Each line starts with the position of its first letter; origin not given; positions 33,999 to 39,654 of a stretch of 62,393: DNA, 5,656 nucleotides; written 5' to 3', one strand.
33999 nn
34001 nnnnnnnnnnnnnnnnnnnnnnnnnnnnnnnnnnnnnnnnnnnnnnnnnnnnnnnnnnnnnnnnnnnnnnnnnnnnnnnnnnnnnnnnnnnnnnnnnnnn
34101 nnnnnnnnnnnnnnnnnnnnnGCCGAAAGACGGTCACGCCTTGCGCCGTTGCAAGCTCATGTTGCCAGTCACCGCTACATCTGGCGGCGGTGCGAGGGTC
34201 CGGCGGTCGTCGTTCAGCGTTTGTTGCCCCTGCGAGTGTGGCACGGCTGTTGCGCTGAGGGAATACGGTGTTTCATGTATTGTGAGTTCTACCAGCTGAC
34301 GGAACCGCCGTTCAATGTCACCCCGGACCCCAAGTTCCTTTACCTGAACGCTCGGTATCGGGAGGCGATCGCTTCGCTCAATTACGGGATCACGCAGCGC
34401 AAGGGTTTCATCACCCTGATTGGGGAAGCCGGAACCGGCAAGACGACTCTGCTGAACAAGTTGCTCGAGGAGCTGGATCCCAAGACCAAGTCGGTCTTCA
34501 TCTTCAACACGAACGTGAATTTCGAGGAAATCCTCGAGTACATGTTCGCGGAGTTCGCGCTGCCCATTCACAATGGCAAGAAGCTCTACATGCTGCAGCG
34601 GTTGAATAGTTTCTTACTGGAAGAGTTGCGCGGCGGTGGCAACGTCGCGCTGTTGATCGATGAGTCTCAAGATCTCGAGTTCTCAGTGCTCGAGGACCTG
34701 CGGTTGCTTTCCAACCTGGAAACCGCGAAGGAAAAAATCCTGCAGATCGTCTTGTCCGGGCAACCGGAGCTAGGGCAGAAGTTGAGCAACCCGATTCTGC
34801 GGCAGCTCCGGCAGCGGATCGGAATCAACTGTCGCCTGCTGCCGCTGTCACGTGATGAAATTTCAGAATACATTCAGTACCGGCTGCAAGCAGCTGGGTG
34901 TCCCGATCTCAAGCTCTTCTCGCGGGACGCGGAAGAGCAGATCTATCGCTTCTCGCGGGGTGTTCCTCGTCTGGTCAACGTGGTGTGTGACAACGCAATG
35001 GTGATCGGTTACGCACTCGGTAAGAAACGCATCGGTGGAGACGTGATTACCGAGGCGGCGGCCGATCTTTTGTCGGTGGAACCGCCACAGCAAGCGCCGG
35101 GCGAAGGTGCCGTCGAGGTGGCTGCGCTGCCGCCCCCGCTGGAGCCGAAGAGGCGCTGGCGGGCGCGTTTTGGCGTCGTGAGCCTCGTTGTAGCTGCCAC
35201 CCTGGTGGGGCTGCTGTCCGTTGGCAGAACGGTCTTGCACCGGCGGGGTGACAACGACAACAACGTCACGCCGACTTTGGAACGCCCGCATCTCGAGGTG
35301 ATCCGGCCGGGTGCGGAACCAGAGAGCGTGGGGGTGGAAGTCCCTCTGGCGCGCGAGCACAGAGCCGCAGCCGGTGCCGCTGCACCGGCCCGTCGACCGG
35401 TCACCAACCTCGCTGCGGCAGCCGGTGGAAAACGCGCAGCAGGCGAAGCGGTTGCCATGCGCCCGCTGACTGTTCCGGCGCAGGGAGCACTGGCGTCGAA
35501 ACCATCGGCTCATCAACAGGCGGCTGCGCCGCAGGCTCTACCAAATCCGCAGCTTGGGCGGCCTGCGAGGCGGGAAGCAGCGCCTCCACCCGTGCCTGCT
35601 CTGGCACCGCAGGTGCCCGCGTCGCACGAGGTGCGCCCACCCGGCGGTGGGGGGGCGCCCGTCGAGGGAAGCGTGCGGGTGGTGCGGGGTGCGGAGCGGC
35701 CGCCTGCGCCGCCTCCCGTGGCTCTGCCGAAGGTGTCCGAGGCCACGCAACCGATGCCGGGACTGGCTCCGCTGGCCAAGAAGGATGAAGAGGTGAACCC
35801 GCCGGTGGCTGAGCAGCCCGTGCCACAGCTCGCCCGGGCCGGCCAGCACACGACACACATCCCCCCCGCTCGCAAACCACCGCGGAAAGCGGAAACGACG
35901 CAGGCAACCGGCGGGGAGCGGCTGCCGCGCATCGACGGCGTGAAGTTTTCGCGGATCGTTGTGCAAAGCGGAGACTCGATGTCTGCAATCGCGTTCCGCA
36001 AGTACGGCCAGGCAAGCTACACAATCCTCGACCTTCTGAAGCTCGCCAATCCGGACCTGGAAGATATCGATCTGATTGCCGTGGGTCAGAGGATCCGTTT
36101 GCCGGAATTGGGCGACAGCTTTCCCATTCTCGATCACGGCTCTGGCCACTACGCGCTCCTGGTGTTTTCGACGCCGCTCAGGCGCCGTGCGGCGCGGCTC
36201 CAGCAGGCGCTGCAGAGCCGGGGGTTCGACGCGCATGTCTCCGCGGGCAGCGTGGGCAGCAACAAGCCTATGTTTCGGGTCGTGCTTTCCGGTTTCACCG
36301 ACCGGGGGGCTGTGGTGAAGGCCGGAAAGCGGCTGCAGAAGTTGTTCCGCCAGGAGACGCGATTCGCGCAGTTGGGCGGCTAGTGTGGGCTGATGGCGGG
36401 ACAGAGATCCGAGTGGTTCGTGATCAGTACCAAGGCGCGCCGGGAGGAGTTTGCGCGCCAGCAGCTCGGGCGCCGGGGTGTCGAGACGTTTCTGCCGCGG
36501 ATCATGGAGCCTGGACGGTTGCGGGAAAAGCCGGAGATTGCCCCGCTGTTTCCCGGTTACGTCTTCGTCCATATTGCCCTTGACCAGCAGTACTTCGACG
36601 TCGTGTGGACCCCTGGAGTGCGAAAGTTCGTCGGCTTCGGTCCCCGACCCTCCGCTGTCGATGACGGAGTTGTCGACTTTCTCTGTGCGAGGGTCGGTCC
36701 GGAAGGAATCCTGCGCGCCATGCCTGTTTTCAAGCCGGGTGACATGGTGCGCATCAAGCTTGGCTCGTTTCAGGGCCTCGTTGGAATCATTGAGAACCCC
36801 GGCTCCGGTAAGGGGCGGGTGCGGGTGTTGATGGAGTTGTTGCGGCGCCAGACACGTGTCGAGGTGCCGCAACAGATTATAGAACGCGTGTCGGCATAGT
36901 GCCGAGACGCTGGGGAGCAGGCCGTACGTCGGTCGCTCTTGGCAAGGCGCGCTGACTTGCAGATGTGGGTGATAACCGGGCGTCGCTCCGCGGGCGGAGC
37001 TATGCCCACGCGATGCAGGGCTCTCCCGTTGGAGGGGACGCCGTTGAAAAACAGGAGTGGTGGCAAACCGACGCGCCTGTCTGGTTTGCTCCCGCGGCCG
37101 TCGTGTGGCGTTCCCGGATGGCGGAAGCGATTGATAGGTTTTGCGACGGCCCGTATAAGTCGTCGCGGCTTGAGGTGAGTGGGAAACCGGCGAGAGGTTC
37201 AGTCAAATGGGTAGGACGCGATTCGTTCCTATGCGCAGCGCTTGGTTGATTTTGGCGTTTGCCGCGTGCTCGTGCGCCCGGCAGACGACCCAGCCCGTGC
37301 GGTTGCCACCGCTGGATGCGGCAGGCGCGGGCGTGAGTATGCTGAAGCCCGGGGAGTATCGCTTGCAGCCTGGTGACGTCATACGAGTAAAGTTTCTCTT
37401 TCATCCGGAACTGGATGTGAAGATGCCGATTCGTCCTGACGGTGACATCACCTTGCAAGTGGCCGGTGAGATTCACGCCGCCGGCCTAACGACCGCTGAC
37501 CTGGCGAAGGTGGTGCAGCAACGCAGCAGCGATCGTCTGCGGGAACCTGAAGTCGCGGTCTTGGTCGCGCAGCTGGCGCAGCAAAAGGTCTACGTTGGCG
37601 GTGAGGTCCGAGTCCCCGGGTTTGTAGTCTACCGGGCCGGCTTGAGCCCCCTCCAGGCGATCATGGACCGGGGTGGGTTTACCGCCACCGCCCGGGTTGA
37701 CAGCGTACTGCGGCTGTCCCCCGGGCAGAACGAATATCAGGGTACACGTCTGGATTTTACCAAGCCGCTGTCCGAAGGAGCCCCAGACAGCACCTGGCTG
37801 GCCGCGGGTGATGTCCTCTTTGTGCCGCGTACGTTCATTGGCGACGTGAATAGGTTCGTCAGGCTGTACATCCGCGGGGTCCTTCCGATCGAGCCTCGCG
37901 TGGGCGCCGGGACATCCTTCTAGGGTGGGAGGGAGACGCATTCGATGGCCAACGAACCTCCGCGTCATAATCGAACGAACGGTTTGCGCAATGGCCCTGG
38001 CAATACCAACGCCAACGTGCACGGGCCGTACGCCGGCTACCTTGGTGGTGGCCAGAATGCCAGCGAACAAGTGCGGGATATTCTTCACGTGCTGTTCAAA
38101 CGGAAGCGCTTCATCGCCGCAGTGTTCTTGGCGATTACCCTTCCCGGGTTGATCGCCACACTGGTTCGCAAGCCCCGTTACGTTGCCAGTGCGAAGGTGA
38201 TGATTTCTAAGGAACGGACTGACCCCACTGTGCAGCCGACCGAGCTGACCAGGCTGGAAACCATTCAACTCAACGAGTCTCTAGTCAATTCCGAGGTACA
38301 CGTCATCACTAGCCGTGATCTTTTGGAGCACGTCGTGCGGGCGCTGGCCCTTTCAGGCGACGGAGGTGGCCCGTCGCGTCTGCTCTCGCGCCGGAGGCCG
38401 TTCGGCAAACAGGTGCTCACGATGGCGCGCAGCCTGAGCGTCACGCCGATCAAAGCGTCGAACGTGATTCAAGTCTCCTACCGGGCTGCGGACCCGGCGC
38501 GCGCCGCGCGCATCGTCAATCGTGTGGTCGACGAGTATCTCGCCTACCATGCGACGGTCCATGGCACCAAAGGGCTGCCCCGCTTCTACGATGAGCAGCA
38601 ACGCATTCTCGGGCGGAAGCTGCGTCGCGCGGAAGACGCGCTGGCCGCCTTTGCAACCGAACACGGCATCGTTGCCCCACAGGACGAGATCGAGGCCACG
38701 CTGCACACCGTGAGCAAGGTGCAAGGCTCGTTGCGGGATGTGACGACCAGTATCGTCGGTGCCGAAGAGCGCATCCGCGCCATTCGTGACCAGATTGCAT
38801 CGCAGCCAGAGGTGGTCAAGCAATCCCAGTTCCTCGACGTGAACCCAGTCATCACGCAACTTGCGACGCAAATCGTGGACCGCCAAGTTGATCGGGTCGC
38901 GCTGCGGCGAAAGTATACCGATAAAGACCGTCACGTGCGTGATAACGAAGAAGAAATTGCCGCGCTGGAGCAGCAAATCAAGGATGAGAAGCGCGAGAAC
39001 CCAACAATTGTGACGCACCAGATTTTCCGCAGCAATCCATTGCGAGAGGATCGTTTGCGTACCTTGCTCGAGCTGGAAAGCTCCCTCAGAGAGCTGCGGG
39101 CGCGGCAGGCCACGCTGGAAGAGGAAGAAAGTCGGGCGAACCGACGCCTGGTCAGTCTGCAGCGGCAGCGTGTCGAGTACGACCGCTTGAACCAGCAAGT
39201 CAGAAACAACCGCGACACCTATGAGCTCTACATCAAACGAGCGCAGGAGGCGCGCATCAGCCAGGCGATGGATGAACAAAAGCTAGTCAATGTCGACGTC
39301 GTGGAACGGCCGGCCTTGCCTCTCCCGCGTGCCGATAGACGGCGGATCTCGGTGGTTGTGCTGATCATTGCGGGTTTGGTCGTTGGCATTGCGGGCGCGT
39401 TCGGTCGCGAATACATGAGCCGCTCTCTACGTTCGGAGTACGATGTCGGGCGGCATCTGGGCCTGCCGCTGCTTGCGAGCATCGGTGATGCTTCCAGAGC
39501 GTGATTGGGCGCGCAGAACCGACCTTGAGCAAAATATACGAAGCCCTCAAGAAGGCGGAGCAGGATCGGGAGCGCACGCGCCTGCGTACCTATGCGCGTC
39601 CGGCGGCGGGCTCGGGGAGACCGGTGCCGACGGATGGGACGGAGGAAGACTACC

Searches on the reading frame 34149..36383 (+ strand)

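Call 58: search_protein_families(library=ncbifam, proteins=[window:34149-36383:+], max_evalue=0.00001)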
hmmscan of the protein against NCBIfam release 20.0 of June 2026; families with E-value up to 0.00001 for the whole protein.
window:34149-36383:+ (744 aa): 1 family
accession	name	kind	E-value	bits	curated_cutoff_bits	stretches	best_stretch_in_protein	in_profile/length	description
TIGR03015.1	pepcterm_ATPase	hypoth_equivalog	2.5e-82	276.3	324.5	1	43-307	1-266/269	XrtA/PEP-CTERM system-associated ATPase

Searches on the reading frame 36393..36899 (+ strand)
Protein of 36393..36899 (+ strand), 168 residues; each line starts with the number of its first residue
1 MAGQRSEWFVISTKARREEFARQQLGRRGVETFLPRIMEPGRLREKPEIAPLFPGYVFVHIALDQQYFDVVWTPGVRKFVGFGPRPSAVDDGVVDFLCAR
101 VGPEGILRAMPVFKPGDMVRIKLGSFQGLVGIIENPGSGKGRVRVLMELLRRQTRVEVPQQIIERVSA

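Call 58: search_protein_families(library=ncbifam, proteins=[window:36393-36899:+], max_evalue=0.00001)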
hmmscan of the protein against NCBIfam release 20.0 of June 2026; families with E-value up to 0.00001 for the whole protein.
window:36393-36899:+ (168 aa): 6 families
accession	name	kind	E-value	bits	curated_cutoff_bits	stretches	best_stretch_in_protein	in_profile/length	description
TIGR01955.1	RfaH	equivalog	3.8e-26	92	144.5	1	8-161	1-156/159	transcription/translation regulatory transformer protein RfaH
NF006534.0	PRK09014.1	equivalog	2e-20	73.4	124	1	7-161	3-157/162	transcription/translation regulatory transformer protein RfaH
NF033644.1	antiterm_UpxY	subfamily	9.3e-17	61.5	100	1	8-162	1-163/164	UpxY family transcription antiterminator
TIGR00922.1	nusG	equivalog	2.6e-15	56.7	135.7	1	51-165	55-171/172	transcription termination/antitermination protein NusG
NF033641.1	antiterm_LoaP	exception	4e-14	53.1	125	1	8-164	1-165/166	antiterminator LoaP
TIGR01956.2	NusG_myco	equivalog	9.1e-08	32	150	0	112-164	185-237/239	transcription termination/antitermination protein NusG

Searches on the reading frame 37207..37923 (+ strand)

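Call 58: search_protein_families(library=ncbifam, proteins=[window:37207-37923:+], max_evalue=0.00001)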
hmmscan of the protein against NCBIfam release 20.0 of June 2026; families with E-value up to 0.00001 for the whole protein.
window:37207-37923:+ (238 aa): 4 families
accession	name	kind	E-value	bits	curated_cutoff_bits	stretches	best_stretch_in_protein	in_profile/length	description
TIGR03027.2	pepcterm_export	equivalog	4.5e-26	91.5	180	1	50-210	2-168/169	XrtA/PEP-CTERM system exopolysaccharide export protein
NF041843.1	EpsY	equivalog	3.2e-21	75.5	320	1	50-206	52-210/211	exopolysaccharide export protein EpsY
TIGR03028.1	EpsE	equivalog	2.2e-14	53.3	262.65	1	50-209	1-162/239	polysaccharide export protein EpsE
NF011658.0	PRK15078.1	subfamily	2.5e-14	52.8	333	1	48-209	82-252/380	polysaccharide export protein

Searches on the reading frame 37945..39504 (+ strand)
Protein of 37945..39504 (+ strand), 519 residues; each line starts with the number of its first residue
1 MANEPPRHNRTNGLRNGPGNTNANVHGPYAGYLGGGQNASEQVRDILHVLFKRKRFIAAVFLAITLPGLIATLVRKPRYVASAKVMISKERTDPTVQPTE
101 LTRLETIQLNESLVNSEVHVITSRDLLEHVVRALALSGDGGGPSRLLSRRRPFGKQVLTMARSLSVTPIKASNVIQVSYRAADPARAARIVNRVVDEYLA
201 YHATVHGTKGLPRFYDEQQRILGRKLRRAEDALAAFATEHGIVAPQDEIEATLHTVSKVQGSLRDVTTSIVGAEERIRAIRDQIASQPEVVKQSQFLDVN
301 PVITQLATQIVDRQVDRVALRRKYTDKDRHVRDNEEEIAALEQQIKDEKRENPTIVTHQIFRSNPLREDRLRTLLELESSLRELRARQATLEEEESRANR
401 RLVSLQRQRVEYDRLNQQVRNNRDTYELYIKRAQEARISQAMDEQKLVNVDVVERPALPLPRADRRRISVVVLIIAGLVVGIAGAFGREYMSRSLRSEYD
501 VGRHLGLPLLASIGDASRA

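Call 58: search_protein_families(library=ncbifam, proteins=[window:37945-39504:+], max_evalue=0.00001)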
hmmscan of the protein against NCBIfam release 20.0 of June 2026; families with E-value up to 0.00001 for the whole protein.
window:37945-39504:+ (519 aa): 6 families
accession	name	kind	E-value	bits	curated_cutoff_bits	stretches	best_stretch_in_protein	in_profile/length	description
TIGR03007.1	pepcterm_ChnLen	equivalog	8.1e-40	136.5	278.85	1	41-514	1-461/498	XrtA system polysaccharide chain length determinant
TIGR03017.1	EpsF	equivalog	3.7e-31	108.3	422.75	1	44-514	4-444/444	chain length determinant protein EpsF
TIGR01005.1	eps_transp_fam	subfamily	5e-20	71.3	411.7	1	156-512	138-476/754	exopolysaccharide transport protein family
TIGR01006.1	polys_exp_MPA1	subfamily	4.1e-13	49.3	296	1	42-135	9-98/226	CspC family polysaccharide chain length determinant protein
NF008568.0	PRK11519.1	equivalog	3.3e-11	42.1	1068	1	381-513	341-470/720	tyrosine-protein kinase Wzc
NF007350.0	PRK09841.1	equivalog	1.4e-09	36.7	1248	1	380-503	340-461/726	tyrosine-protein kinase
